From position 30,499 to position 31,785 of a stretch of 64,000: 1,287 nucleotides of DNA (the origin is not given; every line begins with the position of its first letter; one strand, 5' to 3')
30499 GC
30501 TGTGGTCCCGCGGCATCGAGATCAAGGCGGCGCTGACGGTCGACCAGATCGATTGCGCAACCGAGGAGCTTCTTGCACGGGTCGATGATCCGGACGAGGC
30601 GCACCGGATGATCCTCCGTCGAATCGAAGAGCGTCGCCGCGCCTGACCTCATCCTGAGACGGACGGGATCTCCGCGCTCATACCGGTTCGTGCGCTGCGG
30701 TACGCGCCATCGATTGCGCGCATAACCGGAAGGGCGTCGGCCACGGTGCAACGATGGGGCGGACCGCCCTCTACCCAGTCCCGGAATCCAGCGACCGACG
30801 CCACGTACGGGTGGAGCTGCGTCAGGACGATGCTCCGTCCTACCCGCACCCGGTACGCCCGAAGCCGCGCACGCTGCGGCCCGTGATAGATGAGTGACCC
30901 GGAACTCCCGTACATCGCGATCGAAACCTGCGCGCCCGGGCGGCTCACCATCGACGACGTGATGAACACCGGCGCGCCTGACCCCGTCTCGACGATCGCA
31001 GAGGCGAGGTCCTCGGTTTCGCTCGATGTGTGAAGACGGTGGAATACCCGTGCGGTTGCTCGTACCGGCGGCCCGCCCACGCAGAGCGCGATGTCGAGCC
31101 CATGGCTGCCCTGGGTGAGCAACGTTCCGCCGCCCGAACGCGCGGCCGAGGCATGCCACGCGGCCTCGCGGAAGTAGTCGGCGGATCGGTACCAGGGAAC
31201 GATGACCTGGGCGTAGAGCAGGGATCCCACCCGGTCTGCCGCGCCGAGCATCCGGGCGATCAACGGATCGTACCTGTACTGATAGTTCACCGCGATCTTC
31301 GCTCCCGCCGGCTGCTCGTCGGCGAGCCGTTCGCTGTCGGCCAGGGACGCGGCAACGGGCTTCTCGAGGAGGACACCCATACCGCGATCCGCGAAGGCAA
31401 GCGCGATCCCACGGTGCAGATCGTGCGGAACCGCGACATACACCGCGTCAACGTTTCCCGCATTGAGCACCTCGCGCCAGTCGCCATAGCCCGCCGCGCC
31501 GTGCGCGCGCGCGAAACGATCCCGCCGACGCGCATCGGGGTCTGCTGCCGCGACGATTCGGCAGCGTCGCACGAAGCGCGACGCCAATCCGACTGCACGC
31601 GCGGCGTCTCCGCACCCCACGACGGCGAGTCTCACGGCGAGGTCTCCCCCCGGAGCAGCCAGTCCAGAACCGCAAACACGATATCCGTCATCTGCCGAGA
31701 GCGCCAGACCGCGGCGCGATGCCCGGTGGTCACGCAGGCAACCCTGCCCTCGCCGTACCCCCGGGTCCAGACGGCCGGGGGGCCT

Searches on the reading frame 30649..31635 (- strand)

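Call 6: search_protein_families(library=pfam, proteins=[window:30649-31635:-], max_evalue=0.00001)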
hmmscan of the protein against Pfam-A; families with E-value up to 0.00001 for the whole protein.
window:30649-31635:- (328 aa): 3 families
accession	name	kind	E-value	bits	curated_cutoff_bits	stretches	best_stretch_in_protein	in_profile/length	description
PF01408.29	GFO_IDH_MocA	-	2.8e-19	70.4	24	1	2-107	2-108/120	Oxidoreductase family, NAD-binding Rossmann fold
PF22725.1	GFO_IDH_MocA_C3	-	8.5e-19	68.2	27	1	128-248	5-123/124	GFO/IDH/MocA C-terminal domain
PF02894.22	GFO_IDH_MocA_C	-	3e-09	37.4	22.9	1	137-322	10-217/218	Oxidoreductase family, C-terminal alpha/beta domain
